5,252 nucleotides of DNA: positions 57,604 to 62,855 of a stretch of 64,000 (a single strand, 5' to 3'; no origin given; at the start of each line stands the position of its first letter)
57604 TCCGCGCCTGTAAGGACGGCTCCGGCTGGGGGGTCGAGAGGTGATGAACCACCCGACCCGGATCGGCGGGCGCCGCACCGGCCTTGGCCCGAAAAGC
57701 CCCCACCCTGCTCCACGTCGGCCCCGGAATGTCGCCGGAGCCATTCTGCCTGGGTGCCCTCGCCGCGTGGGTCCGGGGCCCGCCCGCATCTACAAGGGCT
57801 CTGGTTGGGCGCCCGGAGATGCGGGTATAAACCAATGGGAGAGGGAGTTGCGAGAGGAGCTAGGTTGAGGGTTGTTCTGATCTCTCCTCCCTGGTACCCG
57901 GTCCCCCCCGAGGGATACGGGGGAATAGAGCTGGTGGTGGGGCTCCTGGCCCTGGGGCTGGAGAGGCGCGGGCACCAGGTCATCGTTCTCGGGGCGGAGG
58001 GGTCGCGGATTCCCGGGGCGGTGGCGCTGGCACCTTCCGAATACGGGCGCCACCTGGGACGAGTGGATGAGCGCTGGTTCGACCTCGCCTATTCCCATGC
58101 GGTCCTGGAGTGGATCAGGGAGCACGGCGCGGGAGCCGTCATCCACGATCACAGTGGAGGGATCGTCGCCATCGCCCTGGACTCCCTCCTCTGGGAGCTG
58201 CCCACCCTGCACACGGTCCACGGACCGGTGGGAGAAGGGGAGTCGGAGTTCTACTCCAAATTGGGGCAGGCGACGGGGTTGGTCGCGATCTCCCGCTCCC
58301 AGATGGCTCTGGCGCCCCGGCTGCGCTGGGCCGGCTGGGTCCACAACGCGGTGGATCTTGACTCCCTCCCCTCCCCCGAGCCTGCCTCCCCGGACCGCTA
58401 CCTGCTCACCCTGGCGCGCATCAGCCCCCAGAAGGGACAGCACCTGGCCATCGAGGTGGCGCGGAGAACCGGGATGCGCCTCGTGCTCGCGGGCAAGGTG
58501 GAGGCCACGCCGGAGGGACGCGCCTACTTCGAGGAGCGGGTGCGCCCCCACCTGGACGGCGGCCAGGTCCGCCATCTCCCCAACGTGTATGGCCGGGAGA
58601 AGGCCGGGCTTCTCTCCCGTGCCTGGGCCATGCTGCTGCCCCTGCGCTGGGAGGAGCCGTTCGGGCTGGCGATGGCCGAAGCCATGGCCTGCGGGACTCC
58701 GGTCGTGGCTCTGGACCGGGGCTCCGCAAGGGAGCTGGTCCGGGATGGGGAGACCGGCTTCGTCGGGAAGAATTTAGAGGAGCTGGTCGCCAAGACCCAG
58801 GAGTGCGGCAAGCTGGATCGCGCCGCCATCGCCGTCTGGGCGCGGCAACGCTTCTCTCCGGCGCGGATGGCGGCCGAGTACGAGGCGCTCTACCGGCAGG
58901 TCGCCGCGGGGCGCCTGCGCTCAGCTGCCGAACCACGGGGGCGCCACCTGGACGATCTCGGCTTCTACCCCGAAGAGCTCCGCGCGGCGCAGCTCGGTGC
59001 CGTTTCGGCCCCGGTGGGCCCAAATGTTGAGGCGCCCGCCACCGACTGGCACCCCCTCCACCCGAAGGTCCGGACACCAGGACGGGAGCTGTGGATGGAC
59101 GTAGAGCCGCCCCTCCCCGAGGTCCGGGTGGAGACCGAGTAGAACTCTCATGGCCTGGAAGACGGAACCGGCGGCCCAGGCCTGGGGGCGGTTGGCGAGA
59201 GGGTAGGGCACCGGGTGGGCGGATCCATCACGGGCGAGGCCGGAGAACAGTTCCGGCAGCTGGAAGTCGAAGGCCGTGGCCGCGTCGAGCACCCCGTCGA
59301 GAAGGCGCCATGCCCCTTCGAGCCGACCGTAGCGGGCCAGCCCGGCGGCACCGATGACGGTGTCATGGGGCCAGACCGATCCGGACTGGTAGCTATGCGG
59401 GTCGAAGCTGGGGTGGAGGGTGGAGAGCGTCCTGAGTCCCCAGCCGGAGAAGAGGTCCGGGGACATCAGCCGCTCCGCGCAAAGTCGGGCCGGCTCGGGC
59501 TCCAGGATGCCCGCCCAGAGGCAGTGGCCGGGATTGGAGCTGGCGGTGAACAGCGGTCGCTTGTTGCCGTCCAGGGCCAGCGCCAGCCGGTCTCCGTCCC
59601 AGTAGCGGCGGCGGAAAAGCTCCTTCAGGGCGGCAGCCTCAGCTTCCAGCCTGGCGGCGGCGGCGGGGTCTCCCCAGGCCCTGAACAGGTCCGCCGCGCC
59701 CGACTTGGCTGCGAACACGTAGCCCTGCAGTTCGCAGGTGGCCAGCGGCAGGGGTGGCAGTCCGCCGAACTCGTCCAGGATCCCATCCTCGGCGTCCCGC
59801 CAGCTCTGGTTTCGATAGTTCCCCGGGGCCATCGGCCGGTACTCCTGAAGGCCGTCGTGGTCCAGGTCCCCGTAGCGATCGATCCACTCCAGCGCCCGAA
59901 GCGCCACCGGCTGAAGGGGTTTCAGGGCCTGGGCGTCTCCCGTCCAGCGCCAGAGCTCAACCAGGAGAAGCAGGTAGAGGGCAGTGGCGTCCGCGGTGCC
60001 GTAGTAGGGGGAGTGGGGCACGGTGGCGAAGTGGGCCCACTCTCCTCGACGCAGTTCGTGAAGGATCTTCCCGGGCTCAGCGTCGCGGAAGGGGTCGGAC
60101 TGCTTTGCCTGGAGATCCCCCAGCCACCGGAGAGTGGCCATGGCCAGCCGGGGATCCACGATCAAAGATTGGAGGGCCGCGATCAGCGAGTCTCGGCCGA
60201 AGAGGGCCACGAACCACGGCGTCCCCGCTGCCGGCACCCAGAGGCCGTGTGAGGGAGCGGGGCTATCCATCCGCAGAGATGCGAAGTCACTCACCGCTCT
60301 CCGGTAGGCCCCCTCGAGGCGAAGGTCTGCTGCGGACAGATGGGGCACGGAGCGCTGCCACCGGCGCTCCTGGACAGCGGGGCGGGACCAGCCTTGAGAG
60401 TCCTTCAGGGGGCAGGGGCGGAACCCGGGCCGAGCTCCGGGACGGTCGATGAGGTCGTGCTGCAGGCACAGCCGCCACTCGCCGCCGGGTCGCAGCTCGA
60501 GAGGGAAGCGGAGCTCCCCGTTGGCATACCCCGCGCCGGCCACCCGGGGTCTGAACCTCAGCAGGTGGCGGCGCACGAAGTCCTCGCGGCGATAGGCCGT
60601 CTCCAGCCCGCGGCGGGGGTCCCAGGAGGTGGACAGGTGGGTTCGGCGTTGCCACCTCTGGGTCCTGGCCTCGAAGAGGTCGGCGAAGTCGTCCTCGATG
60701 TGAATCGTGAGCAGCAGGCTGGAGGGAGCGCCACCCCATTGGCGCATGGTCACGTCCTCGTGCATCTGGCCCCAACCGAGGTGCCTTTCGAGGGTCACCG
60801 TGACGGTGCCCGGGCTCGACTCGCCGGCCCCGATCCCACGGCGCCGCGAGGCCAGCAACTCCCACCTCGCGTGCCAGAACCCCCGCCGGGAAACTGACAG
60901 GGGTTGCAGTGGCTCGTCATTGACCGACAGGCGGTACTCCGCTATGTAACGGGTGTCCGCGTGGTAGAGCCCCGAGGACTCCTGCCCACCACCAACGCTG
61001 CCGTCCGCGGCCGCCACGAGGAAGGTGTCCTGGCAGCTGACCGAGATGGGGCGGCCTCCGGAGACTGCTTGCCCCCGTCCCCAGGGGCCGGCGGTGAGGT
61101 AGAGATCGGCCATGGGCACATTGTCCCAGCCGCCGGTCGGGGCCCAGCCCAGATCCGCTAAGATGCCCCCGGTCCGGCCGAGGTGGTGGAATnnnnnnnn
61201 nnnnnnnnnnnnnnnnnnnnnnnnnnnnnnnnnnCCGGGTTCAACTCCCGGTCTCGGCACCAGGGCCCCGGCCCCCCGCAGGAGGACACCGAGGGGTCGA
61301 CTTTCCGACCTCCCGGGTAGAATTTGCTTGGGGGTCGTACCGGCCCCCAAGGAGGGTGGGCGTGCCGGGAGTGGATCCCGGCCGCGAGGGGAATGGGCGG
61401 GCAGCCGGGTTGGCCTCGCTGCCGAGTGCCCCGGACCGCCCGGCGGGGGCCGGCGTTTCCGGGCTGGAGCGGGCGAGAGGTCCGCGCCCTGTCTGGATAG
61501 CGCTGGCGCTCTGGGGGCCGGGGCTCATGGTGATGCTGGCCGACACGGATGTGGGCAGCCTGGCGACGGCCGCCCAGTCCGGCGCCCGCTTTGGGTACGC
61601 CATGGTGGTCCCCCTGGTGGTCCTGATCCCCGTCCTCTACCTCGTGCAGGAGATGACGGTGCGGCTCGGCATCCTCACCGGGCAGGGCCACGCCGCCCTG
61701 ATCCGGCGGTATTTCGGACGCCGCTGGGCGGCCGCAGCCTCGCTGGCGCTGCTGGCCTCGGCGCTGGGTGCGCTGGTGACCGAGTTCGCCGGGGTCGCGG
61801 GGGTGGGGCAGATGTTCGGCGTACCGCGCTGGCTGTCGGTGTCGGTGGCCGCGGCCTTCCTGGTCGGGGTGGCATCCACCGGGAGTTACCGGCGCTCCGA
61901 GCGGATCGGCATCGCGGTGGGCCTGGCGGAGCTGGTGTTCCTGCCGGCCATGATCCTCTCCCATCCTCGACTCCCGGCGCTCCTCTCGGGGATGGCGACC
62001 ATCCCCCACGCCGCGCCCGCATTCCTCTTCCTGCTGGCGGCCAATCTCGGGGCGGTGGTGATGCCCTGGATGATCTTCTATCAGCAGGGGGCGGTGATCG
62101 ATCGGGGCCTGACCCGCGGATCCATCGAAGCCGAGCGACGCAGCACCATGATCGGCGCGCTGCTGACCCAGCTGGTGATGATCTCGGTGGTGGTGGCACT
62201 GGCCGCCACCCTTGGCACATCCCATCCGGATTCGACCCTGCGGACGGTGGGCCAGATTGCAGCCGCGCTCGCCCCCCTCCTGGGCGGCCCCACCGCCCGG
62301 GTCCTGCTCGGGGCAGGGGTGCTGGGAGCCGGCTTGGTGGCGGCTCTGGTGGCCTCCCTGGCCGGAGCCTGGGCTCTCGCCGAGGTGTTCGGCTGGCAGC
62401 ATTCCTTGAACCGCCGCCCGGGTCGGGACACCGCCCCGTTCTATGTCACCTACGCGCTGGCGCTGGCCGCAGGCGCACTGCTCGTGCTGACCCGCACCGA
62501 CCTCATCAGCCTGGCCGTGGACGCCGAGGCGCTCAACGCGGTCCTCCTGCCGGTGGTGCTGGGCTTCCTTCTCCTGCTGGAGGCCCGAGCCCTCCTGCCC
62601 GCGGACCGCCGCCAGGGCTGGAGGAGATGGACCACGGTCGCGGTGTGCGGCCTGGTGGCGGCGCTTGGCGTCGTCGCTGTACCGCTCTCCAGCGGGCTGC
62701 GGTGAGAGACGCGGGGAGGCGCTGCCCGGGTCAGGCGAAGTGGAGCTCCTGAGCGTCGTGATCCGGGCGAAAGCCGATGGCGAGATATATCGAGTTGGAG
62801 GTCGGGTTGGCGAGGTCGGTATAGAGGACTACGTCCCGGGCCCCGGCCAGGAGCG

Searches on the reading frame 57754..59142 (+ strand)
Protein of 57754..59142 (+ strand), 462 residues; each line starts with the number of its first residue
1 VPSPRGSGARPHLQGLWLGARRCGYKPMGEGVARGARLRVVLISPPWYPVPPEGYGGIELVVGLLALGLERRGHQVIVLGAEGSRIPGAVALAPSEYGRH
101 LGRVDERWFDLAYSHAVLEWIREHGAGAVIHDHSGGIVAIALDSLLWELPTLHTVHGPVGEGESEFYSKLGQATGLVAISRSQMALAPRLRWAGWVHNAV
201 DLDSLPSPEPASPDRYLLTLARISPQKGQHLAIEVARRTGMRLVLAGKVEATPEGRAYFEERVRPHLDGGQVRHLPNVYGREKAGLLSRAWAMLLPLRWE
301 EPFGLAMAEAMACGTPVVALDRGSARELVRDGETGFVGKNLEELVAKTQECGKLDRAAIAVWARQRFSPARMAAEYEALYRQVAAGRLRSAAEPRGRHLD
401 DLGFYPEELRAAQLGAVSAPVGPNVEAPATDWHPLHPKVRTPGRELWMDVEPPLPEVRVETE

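Call 65: search_protein_families(library=pfam, proteins=[window:57754-59142:+], max_evalue=0.001)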
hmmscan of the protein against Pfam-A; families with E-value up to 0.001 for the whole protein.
window:57754-59142:+ (462 aa): 6 families
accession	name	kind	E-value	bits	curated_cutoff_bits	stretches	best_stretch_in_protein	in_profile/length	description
PF00534.26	Glycos_transf_1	-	8.8e-25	87.6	26.4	1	212-342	13-146/172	Glycosyl transferases group 1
PF13692.12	Glyco_trans_1_4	-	1.7e-19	70.9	27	1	215-349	2-137/142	Glycosyl transferases group 1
PF13439.12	Glyco_transf_4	-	1.6e-10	41.7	28.5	1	55-181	1-142/170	Glycosyltransferase Family 4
PF13579.12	Glyco_trans_4_4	-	5.2e-08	33.8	29.7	1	56-173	1-103/158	Glycosyl transferase 4-like domain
PF13524.12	Glyco_trans_1_2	-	2.5e-06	27.9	25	1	233-367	6-129/144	Glycosyl transferase-like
PF20706.3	GT4-conflict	-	1.2e-05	25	26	1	213-364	196-349/385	Family 4 Glycosyltransferase in conflict systems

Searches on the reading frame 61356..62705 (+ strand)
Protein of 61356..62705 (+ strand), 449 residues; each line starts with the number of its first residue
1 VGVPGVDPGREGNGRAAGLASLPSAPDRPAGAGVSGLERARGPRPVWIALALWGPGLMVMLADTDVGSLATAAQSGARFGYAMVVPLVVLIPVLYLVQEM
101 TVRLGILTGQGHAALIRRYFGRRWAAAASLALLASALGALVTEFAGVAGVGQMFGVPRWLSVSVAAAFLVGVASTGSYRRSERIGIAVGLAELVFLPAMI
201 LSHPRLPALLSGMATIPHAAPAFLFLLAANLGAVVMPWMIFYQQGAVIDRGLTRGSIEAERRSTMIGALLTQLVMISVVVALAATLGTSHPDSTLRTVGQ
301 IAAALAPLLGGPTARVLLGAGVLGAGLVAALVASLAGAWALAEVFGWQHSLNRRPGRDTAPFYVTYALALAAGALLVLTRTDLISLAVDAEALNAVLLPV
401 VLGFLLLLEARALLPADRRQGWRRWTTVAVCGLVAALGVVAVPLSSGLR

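Call 65: search_protein_families(library=pfam, proteins=[window:61356-62705:+], max_evalue=0.001)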
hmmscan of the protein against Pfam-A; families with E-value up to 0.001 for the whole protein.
window:61356-62705:+ (449 aa): 1 family
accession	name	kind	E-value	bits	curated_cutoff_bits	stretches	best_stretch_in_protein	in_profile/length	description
PF01566.24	Nramp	-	1.8e-63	215.2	29.8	1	69-409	1-344/357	Natural resistance-associated macrophage protein-like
